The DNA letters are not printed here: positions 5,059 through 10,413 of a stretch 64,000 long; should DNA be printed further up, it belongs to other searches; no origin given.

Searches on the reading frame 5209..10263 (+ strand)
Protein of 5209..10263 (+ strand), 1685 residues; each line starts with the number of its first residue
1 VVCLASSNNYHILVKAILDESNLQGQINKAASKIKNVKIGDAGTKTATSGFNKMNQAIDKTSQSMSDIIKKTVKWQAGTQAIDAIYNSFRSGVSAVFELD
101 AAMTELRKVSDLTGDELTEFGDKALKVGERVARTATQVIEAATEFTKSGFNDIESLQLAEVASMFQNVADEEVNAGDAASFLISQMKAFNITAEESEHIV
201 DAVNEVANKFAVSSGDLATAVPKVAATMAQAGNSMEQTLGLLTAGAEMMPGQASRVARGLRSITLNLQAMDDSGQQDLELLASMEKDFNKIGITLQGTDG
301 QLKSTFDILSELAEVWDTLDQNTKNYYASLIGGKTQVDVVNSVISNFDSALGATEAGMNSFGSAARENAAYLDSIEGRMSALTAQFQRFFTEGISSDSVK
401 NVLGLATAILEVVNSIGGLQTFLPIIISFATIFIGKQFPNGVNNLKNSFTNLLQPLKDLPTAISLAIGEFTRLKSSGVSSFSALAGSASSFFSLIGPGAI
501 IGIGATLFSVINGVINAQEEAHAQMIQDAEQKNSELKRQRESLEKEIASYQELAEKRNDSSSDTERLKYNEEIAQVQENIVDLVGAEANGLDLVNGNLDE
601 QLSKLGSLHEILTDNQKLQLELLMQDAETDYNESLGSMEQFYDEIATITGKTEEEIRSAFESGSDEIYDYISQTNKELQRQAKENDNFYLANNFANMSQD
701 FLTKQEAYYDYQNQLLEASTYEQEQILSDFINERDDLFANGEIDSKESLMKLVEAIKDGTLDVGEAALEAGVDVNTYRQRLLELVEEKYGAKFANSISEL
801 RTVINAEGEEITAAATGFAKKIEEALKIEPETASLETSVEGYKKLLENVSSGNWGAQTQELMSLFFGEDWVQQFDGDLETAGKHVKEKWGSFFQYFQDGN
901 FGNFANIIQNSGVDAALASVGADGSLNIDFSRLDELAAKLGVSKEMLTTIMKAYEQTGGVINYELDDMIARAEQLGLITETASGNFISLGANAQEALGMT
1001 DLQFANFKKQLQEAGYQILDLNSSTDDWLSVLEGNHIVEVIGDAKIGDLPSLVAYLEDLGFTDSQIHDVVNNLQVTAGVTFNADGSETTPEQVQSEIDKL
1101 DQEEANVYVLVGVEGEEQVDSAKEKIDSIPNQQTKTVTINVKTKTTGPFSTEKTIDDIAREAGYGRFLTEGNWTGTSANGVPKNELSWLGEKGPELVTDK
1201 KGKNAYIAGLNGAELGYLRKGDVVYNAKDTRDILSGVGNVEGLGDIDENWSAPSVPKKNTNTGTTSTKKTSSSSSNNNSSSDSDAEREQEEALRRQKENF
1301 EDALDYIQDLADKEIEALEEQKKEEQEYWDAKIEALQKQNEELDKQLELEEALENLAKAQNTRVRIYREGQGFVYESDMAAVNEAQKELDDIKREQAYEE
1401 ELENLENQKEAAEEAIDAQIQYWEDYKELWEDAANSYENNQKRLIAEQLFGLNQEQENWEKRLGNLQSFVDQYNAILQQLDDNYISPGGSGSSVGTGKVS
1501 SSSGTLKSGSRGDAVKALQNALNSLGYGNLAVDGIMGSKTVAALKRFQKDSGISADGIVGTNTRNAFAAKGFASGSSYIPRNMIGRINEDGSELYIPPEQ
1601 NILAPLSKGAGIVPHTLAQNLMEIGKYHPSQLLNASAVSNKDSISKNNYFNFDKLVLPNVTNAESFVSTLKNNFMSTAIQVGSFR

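Call 29: search_protein_families(library=phrogs, proteins=[window:5209-10263:+], max_evalue=0.00001)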
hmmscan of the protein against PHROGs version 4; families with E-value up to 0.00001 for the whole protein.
window:5209-10263:+ (1685 aa): 19 families
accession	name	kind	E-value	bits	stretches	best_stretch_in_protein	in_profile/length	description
phrog_4211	-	tail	5.1e-84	283.5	1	58-1141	575-1568/2625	tail length tape measure protein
phrog_14917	-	tail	1.7e-44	152.8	1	49-428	290-662/2249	tail length tape measure protein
phrog_2649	-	lysis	3.3e-19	70.8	1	1498-1569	167-237/261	endolysin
phrog_1272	-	tail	6.9e-19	68.1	1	20-515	184-659/1606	tail length tape measure protein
phrog_167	-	tail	1.2e-18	67.3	1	22-513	215-712/1555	tail length tape measure protein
phrog_9696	-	tail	5.3e-18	65.2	1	23-629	10-509/1415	tail length tape measure protein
phrog_5218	-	unknown function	8.1e-18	65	1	21-838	162-970/1599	-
phrog_28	-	tail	3e-17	63.5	1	22-1423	197-1149/1228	tail length tape measure protein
phrog_1493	-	lysis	5.4e-16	59.7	1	1500-1570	241-308/394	endolysin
phrog_21411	-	unknown function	1.1e-13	51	1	269-450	6-205/1398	-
phrog_13137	-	tail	5.2e-13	49.4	1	42-248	303-532/541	tail length tape measure protein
phrog_1533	-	tail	6.8e-13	48.1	1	16-1324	174-1202/1688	tail length tape measure protein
phrog_1224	-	head and packaging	9.1e-13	49.2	1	1505-1570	3-67/438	endolysin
phrog_991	-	tail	3e-12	46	1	13-509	215-664/1966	tail length tape measure protein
phrog_26705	-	unknown function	3.9e-11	42.6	1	52-269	262-476/1302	-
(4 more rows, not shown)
